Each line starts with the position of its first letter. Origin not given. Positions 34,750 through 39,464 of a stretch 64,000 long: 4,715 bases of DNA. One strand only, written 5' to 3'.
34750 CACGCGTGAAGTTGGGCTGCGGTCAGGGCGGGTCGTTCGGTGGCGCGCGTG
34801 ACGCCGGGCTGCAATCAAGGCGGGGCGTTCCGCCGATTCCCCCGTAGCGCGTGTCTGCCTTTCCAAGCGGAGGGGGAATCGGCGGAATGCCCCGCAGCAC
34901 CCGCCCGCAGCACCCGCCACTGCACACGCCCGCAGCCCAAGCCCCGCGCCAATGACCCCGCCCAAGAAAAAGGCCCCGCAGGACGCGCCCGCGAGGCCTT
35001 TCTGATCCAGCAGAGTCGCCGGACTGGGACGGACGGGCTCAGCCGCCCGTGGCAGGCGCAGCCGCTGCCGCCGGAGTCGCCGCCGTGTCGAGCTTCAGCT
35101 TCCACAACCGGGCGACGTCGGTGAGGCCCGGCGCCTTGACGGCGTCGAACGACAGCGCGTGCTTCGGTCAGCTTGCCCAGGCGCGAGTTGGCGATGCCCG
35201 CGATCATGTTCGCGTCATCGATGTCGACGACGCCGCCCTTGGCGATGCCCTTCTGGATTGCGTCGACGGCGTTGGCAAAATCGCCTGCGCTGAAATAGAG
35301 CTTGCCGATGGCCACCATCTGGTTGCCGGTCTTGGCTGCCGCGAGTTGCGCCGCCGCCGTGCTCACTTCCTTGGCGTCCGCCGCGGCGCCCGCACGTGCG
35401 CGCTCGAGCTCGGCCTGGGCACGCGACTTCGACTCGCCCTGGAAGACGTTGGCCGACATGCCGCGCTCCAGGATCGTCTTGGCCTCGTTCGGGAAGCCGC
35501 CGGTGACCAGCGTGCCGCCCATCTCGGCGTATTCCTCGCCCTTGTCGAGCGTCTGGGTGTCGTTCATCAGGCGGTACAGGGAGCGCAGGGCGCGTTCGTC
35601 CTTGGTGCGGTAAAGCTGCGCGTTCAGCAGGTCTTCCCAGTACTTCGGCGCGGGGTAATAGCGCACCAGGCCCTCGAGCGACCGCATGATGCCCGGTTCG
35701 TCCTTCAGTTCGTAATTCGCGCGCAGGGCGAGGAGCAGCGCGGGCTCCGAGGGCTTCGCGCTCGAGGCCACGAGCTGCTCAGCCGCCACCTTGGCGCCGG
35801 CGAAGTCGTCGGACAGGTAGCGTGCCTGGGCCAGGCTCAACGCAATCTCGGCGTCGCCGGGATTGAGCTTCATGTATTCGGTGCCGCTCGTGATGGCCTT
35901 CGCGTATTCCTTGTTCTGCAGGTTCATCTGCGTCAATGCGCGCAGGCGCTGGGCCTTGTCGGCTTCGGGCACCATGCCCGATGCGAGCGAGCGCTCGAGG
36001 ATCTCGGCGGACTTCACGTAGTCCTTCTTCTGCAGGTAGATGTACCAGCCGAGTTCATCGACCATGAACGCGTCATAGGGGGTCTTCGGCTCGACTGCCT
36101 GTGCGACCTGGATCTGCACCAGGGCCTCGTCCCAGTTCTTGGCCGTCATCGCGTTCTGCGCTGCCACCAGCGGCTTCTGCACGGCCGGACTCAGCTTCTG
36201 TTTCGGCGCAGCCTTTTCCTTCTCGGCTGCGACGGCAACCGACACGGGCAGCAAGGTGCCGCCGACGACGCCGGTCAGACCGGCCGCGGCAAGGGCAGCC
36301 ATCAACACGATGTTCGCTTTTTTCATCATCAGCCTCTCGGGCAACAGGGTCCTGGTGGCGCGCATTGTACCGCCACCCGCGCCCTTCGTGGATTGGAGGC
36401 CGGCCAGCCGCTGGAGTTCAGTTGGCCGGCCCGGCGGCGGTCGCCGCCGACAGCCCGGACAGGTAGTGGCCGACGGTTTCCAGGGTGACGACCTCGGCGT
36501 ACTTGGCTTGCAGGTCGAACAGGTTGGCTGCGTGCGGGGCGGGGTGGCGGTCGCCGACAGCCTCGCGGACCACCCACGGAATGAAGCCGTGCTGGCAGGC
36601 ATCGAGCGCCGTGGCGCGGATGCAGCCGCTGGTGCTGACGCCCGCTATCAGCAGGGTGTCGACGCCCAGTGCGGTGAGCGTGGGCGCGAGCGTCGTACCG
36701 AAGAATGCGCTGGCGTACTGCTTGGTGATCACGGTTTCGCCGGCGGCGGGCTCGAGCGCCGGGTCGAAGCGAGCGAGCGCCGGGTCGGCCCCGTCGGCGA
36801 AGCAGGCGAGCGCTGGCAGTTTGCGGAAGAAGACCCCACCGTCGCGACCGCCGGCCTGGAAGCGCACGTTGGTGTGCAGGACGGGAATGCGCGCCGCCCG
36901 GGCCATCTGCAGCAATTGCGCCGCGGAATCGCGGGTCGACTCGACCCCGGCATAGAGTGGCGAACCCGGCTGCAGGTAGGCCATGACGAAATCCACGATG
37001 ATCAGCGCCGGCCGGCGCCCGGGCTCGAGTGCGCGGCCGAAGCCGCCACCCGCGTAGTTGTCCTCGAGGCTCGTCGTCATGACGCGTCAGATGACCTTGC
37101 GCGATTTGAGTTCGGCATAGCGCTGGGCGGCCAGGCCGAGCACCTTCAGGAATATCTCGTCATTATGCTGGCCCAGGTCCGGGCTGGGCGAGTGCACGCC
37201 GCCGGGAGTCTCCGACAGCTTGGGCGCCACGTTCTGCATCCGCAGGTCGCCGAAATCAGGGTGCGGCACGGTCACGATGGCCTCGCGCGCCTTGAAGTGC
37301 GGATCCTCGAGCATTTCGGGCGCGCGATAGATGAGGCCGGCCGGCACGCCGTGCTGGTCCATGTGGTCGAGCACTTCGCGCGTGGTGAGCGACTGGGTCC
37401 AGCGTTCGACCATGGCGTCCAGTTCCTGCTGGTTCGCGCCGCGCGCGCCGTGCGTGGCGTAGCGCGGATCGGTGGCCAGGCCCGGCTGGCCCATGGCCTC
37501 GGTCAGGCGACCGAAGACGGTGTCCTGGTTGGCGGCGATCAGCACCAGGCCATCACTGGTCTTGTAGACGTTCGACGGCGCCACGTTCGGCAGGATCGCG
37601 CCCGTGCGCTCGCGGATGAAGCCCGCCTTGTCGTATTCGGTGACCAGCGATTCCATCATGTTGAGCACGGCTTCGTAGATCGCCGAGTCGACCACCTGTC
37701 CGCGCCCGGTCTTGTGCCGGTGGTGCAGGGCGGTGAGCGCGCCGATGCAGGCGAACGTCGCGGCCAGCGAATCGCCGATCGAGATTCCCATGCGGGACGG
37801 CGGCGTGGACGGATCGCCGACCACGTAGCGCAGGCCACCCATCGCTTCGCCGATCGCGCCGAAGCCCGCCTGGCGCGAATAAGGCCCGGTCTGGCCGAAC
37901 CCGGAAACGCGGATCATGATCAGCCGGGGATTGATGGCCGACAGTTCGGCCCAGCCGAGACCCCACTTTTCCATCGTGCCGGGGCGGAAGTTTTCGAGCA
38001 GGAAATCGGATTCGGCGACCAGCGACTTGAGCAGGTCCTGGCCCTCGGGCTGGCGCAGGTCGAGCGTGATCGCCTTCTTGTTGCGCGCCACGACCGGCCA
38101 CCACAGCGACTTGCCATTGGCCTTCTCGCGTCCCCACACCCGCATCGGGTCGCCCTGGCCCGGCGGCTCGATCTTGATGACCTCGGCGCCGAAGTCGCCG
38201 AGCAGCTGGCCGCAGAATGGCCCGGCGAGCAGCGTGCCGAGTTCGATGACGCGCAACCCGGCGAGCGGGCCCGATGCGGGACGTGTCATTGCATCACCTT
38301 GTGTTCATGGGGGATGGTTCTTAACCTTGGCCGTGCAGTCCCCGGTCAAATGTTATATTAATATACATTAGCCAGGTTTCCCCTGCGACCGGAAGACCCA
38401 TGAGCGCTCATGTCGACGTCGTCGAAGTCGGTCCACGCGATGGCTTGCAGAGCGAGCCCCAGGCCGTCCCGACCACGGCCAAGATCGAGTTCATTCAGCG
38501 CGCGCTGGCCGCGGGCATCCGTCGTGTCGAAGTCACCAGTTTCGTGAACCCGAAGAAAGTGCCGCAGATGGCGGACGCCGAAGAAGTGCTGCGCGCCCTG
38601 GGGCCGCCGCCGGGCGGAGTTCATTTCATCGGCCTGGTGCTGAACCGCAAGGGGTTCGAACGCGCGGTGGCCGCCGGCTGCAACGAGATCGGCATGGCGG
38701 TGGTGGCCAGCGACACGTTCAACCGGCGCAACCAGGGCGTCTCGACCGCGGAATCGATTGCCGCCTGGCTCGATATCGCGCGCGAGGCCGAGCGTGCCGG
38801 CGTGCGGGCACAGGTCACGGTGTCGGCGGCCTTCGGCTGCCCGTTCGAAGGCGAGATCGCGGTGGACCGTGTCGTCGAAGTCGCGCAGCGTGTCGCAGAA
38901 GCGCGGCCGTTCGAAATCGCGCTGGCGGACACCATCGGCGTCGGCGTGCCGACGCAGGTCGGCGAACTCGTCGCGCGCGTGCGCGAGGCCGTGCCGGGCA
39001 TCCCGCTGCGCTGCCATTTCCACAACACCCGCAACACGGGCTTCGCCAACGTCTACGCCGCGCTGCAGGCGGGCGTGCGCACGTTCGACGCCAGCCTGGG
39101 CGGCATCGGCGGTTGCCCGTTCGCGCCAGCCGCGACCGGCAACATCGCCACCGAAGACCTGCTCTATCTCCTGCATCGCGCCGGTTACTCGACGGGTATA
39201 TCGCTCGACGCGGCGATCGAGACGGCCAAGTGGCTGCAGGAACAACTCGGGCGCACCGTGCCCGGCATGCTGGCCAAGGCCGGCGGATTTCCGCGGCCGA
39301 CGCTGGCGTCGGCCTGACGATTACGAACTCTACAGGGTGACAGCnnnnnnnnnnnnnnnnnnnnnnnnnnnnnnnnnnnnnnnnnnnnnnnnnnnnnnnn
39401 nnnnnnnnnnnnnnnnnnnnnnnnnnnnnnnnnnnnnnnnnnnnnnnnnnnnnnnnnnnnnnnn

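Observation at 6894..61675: Hairpin repeat family with an invariant loop and hypervariable but self-complementary arms (13 copies in 64 kb)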

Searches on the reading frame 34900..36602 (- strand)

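Call 47: search_protein_families(library=pfam, proteins=[window:34900-36602:-])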
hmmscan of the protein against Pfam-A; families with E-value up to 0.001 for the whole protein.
window:34900-36602:- (567 aa): 4 families
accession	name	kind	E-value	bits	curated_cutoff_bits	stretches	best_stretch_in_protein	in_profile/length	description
PF07719.23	TPR_2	-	1.6e-05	25.1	27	0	431-454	6-29/34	Tetratricopeptide repeat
PF13432.12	TPR_16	-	4e-05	24.4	32.7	1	431-491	2-60/65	Tetratricopeptide repeat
PF13428.12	TPR_14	-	0.00036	21.4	23.5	0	220-260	4-44/44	Tetratricopeptide repeat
PF12895.13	ANAPC3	-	0.00039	21.1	27.2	0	230-300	2-70/82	Anaphase-promoting complex, cyclosome, subunit 3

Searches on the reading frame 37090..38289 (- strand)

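Call 67: search_protein_families(library=pfam, max_evalue=0.00001, proteins=[window:37090-38289:-])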
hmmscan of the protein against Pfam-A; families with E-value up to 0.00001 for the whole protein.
window:37090-38289:- (400 aa): 1 family
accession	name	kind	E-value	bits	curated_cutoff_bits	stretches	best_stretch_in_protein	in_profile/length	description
PF02515.22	CoA_transf_3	-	4.3e-129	431.2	23.3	1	9-376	1-366/366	CoA-transferase family III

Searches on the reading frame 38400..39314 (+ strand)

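Call 67: search_protein_families(library=pfam, max_evalue=0.00001, proteins=[window:38400-39314:+])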
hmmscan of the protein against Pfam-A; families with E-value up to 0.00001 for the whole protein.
window:38400-39314:+ (305 aa): 1 family
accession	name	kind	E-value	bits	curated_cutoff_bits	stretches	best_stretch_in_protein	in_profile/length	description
PF00682.25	HMGL-like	-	1.4e-41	143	29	1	5-276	2-257/260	HMGL-like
